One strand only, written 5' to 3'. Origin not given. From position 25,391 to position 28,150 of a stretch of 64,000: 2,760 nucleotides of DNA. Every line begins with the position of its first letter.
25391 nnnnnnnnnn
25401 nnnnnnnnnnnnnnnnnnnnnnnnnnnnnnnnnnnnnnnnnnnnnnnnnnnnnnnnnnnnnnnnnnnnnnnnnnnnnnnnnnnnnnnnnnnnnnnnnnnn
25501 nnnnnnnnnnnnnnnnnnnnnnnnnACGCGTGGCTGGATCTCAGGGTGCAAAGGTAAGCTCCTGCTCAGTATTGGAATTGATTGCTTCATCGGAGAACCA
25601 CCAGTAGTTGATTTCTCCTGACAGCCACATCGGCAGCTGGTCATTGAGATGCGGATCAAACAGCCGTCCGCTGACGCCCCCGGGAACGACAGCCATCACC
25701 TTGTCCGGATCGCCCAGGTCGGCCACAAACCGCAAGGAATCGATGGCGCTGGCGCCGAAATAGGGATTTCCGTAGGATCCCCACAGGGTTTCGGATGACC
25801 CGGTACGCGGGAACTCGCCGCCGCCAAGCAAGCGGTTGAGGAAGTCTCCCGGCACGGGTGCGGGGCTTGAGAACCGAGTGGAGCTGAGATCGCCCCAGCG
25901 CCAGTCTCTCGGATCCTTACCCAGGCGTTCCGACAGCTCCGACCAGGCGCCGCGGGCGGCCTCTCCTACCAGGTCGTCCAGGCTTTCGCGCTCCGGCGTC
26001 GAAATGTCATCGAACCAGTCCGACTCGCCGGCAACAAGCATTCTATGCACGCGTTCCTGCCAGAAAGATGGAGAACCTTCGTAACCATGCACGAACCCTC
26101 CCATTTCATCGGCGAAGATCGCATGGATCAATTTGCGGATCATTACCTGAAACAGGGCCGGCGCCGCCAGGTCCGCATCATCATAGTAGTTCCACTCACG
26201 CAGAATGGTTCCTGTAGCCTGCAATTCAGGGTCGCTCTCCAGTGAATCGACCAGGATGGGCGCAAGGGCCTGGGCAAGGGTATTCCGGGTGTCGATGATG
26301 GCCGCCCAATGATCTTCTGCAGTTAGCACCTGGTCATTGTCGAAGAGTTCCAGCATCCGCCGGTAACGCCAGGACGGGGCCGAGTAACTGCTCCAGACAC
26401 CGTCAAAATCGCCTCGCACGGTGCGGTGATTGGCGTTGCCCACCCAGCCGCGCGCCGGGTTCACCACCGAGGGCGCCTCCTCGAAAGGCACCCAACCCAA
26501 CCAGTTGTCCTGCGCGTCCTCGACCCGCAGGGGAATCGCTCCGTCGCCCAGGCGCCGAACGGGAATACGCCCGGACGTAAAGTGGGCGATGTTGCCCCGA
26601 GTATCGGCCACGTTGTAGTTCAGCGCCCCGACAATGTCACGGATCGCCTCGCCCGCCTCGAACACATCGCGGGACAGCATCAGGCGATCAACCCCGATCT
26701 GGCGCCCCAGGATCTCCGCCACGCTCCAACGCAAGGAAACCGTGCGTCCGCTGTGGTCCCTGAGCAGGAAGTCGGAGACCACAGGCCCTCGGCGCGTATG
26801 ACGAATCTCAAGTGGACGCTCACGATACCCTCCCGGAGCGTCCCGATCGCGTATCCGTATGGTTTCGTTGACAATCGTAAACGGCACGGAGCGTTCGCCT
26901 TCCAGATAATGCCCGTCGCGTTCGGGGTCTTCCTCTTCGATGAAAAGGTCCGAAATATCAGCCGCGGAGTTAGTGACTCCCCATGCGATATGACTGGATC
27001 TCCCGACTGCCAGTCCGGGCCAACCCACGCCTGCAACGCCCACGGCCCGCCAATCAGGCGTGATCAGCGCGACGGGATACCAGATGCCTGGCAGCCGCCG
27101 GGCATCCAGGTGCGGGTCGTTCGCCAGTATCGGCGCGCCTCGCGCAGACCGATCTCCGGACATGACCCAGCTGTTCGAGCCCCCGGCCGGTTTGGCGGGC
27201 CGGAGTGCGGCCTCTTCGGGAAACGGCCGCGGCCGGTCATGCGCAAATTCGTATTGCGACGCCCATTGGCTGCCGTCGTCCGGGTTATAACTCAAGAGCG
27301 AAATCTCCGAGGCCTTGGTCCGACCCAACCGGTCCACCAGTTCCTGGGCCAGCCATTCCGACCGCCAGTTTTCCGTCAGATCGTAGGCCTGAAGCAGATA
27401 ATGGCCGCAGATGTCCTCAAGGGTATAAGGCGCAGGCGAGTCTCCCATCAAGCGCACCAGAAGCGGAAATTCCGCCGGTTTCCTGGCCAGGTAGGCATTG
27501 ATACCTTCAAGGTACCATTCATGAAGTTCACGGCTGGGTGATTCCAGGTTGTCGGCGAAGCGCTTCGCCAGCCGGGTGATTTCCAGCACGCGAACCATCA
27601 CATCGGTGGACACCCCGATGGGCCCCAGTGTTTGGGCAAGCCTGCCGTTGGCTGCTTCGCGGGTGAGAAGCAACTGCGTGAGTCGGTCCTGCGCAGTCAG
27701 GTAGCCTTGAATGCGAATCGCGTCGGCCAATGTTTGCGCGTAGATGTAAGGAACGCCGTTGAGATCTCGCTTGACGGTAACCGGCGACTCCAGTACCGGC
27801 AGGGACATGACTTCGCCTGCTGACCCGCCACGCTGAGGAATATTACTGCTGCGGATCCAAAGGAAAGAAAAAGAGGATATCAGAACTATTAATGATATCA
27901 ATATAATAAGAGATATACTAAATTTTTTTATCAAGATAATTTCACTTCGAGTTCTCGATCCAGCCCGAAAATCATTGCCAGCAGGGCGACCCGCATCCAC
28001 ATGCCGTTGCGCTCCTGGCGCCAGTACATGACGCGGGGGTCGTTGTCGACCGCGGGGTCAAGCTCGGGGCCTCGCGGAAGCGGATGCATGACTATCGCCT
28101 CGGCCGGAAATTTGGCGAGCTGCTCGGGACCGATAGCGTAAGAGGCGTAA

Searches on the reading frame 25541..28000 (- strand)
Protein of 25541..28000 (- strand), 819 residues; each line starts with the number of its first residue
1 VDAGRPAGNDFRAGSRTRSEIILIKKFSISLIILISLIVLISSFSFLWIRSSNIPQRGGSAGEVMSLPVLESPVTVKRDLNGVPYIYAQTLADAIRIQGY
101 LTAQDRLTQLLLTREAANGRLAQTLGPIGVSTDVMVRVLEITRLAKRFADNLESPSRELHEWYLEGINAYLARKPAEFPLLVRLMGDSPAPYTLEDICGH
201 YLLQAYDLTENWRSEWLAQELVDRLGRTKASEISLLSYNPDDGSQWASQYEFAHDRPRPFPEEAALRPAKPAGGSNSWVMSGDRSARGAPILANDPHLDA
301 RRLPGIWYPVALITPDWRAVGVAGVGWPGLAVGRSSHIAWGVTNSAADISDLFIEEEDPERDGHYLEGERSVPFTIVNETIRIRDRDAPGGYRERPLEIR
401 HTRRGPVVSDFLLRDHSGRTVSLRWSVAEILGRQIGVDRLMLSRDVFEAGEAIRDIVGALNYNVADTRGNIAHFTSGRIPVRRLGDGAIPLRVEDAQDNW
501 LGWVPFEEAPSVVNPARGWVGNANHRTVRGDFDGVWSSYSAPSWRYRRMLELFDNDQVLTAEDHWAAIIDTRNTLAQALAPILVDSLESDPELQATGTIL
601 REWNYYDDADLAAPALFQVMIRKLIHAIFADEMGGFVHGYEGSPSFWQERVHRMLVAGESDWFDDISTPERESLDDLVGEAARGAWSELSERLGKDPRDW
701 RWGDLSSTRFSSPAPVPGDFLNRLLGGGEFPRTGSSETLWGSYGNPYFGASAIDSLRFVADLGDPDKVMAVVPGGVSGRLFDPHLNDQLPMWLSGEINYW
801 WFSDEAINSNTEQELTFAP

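Call 9: search_protein_families(library=pfam, proteins=[window:25541-28000:-], max_evalue=0.001)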
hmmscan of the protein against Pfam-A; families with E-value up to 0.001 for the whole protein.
window:25541-28000:- (819 aa): 1 family
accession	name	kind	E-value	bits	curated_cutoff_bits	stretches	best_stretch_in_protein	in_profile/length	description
PF01804.23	Penicil_amidase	-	3.8e-168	562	21.3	1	73-808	1-674/675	Penicillin amidase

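Call 12: search_protein_families(library=ncbifam, proteins=[window:25541-28000:-], max_evalue=0.001)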
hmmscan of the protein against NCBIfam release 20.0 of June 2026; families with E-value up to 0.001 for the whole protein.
window:25541-28000:- (819 aa): 1 family
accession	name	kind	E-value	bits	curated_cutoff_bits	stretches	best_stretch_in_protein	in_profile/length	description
NF051460.1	bi_acylase_PvdQ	equivalog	2.4e-06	25.7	950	1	273-409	211-345/763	bifunctional acylase PvdQ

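Call 16: search_solved_structures(query=window:25541-28000:-, max_evalue=0.001)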
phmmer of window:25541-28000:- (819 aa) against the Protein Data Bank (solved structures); distinct sequences matched with E-value up to 0.001: 55.
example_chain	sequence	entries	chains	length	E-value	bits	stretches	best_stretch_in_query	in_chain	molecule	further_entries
7eby_A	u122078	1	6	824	6e-45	157.1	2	273-817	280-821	D-succinylase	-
7ea4_A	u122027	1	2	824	6e-45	157.1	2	273-817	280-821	D-succinylase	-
7reo_A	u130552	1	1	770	8.8e-24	87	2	275-594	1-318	Penicillin G Acylase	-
4e56_A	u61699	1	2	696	1.4e-23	86.4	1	272-634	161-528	Cephalosporin acylase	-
7rep_A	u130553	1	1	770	1.4e-23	86.4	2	275-595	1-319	Penicillin G acylase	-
4e55_A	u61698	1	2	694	2.3e-23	85.6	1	267-634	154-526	Cephalosporin acylase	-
3s8r_A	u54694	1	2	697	1.1e-22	83.4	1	273-634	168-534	Glutaryl-7-aminocephalosporanic-acid acylase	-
4e57_A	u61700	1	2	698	1.4e-22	83.1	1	273-634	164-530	Cephalosporin acylase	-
4hst_B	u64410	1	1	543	2.8e-22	82.1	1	275-797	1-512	glutaryl-7-aminocephalosporanic acid acylase beta chain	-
6nvy_B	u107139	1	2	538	2.9e-22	82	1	275-702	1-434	Penicillin G acylase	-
4hsr_B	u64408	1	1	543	4e-22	81.6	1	275-797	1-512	glutaryl-7-aminocephalosporanic acid acylase beta chain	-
1keh_A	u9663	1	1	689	1.7e-21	79.5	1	273-630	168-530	precursor of cephalosporin acylase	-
6nvw_B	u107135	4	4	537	2.4e-21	79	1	275-636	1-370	Penicillin G acylase | Penicillin G acylase subunit beta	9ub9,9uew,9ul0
2ae3_B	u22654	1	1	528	3.9e-20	75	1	275-634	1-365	Glutaryl 7-Aminocephalosporanic Acid Acylase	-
1or0_B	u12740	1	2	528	4.5e-20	74.8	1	275-634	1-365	glutaryl acylase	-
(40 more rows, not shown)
